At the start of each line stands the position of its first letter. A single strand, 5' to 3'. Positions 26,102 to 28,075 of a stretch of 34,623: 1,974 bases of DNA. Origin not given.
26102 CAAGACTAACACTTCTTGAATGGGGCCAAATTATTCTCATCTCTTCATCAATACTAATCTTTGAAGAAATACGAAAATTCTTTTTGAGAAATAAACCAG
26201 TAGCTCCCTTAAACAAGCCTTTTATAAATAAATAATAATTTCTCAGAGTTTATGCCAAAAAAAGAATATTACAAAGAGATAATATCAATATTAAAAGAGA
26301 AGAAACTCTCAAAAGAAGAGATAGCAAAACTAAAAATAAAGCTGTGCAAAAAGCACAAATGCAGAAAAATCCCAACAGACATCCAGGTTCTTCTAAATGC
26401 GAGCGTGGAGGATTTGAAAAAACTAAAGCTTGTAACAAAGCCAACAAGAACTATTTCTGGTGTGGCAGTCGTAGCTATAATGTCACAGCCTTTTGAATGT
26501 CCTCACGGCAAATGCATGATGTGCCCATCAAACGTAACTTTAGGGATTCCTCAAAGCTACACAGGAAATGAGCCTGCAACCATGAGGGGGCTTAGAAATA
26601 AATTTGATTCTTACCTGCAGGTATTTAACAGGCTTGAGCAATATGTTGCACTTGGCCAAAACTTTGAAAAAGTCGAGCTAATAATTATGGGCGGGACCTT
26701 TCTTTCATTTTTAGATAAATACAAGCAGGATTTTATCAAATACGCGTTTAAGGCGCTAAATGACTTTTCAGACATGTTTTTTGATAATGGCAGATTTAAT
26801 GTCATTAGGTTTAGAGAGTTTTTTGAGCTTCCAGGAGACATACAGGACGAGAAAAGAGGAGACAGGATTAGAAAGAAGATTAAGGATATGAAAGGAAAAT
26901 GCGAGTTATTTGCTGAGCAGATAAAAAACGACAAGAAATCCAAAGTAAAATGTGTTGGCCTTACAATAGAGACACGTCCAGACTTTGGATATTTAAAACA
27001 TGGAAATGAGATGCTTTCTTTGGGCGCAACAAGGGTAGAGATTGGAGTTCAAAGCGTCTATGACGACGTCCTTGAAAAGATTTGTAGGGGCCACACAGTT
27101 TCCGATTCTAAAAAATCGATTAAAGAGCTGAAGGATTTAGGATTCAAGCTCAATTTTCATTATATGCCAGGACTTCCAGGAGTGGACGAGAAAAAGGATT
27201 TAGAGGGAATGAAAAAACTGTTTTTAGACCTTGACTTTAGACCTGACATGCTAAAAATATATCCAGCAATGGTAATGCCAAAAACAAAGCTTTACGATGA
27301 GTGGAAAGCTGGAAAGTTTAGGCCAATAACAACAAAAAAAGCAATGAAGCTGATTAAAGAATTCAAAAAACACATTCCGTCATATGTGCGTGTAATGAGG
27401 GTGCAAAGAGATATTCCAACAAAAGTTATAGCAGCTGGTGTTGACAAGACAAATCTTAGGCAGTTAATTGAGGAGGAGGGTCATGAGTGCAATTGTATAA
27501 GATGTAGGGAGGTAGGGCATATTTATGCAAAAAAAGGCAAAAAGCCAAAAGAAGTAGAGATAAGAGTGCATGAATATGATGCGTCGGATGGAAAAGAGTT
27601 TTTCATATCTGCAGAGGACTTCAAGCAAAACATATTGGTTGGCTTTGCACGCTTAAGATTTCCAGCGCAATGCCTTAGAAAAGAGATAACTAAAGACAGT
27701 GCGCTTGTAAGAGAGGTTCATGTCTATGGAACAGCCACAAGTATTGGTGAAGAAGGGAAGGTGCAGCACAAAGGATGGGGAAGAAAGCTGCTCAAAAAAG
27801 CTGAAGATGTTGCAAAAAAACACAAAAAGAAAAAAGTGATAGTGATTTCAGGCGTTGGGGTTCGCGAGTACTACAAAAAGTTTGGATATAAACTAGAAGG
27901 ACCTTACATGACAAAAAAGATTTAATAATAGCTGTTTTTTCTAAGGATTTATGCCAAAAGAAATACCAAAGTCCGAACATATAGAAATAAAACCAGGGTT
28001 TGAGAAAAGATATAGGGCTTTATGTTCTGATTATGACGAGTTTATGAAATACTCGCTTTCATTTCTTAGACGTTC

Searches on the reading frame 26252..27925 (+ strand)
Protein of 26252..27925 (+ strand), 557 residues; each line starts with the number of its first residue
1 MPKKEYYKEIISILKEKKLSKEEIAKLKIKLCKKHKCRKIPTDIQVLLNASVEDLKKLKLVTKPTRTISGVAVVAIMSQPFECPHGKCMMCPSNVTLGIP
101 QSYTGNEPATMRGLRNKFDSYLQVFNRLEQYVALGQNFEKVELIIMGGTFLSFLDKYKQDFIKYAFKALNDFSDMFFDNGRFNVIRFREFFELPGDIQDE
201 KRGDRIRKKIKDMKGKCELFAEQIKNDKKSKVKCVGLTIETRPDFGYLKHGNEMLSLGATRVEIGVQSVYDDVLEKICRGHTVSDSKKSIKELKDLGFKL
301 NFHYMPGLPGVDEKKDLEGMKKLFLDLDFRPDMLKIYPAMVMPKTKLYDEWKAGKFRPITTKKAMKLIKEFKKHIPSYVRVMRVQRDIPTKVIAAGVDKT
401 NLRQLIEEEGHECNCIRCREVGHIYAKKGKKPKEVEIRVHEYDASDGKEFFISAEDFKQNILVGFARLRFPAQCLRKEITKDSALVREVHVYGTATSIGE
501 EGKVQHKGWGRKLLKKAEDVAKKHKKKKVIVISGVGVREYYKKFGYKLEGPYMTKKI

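Call 70: search_protein_families(library=pfam, proteins=[window:26252-27925:+], max_evalue=0.00001)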
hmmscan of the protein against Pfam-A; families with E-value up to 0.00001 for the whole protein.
window:26252-27925:+ (557 aa): 3 families
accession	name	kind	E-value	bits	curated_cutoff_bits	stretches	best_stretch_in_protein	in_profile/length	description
PF16199.10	Radical_SAM_C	-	1.4e-20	73.6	31.9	1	331-409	1-82/85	Radical_SAM C-terminal domain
PF04055.27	Radical_SAM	-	3.4e-14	53.8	29.5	1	214-314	73-157/166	Radical SAM superfamily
PF23613.1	ELP3_N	-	5.4e-06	26.7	27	0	6-68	4-70/70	ELP3 N-terminal domain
